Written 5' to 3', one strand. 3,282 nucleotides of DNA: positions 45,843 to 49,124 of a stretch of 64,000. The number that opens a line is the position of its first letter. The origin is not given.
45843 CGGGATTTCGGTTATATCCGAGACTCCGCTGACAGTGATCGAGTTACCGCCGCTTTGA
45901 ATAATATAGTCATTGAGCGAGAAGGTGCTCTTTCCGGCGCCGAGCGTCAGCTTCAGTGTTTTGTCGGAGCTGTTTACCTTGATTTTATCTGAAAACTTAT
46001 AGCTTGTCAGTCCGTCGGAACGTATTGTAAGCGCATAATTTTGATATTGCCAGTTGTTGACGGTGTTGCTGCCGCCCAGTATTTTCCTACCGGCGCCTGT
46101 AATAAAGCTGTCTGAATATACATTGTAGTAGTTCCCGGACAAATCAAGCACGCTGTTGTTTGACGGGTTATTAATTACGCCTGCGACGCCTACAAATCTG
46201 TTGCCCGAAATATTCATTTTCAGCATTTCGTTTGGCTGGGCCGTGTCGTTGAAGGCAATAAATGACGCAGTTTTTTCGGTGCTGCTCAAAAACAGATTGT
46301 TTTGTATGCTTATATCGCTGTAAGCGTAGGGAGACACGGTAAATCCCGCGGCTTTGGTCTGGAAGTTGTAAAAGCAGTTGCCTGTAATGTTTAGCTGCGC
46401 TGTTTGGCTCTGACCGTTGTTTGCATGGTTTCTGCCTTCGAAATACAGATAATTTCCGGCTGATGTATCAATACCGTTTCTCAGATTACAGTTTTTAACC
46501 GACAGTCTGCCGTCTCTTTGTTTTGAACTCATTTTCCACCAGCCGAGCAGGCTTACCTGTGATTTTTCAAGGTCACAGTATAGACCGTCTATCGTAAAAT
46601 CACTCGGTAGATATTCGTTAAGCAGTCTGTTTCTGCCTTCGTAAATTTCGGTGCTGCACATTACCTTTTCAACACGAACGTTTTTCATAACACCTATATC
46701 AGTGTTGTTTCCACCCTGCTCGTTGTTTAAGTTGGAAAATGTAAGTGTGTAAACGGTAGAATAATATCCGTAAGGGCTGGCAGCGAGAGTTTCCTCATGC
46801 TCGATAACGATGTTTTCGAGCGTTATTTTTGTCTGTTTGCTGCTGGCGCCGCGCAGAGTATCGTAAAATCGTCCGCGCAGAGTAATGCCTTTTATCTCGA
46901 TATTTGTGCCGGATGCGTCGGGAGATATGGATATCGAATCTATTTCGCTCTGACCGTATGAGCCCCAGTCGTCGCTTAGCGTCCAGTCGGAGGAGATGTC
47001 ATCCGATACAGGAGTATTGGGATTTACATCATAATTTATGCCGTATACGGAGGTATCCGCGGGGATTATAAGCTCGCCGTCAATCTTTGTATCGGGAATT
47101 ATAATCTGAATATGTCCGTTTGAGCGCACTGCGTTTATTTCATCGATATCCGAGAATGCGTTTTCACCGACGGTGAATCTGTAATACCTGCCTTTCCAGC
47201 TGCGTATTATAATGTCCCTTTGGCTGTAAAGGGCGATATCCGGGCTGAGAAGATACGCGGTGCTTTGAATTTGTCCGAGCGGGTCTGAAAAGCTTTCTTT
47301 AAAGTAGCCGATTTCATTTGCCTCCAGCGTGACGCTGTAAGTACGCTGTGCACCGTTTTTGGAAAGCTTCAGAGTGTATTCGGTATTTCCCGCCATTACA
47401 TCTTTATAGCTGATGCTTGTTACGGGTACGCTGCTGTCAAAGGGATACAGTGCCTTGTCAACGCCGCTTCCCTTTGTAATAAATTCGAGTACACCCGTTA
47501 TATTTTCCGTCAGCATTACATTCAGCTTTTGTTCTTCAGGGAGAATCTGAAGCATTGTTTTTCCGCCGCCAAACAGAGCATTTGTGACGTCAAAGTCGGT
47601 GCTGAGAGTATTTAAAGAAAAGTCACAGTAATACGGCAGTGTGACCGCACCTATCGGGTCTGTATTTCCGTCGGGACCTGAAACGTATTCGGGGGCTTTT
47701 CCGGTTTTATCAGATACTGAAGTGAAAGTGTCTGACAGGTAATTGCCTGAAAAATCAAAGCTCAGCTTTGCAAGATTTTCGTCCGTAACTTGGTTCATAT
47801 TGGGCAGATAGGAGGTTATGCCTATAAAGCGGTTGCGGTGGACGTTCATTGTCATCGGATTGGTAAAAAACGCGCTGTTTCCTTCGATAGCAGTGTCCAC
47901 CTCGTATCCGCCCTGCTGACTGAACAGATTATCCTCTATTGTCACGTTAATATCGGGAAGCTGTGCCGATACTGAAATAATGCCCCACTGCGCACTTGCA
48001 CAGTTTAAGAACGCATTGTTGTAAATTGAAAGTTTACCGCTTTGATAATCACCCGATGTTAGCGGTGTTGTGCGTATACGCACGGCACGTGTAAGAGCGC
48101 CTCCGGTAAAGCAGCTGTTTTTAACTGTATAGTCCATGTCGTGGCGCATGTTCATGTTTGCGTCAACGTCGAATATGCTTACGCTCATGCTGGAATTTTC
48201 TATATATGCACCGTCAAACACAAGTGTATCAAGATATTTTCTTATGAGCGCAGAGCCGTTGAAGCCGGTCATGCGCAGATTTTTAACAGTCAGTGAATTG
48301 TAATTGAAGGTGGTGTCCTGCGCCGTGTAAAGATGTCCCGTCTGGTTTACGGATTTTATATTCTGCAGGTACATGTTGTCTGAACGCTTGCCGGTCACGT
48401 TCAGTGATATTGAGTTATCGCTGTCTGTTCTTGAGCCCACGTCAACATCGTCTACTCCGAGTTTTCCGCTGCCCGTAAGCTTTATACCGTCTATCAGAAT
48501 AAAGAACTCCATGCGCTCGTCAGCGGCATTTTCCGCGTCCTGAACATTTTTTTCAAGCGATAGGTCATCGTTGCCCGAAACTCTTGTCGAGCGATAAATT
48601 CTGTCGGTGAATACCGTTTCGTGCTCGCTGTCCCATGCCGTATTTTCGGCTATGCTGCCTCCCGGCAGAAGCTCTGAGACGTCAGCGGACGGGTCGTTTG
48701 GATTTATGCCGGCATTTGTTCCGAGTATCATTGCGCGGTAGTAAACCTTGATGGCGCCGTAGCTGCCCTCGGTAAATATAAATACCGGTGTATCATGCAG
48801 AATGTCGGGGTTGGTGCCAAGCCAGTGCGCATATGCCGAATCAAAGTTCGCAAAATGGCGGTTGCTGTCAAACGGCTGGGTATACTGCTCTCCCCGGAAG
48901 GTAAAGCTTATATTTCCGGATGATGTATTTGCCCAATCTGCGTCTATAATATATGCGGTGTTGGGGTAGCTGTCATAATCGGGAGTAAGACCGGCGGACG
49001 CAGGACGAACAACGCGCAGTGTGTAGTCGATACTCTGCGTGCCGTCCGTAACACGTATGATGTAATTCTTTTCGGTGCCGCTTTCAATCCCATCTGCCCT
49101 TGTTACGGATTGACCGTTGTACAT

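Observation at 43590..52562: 9-kb gene for a ~2990-aa SLH-anchored beta-helix protein built as an (A-B)x2 mega-duplication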

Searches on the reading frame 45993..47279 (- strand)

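Call 23: search_protein_families(library=pfam, proteins=[window:45993-47279:-], max_evalue=10)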
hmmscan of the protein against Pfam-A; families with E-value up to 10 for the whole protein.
window:45993-47279:- (429 aa): 2 families
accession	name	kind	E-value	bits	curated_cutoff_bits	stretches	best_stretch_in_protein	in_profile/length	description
PF08255.16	Leader_Trp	-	0.094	13.1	25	1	239-251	2-14/14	Trp-operon Leader Peptide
PF02971.19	FTCD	-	0.12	12.7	24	1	307-366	39-94/145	Formiminotransferase domain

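Call 26: search_protein_families(library=phrogs, proteins=[window:45993-47279:-], max_evalue=1)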
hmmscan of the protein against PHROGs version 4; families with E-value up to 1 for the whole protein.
window:45993-47279:- (429 aa): 1 family
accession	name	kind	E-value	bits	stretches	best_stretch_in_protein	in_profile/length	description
phrog_11663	-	head and packaging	0.17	12.4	0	166-222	67-124/261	minor head protein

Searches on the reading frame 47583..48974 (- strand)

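Call 23: search_protein_families(library=pfam, proteins=[window:47583-48974:-], max_evalue=10)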
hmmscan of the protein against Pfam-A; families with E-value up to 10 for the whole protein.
window:47583-48974:- (464 aa): 0 families

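Call 26: search_protein_families(library=phrogs, proteins=[window:47583-48974:-], max_evalue=1)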
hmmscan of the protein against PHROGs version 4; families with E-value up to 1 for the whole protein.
window:47583-48974:- (464 aa): 1 family
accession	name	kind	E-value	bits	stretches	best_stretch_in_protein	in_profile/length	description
phrog_5169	-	unknown function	0.099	13.5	1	215-258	9-54/77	-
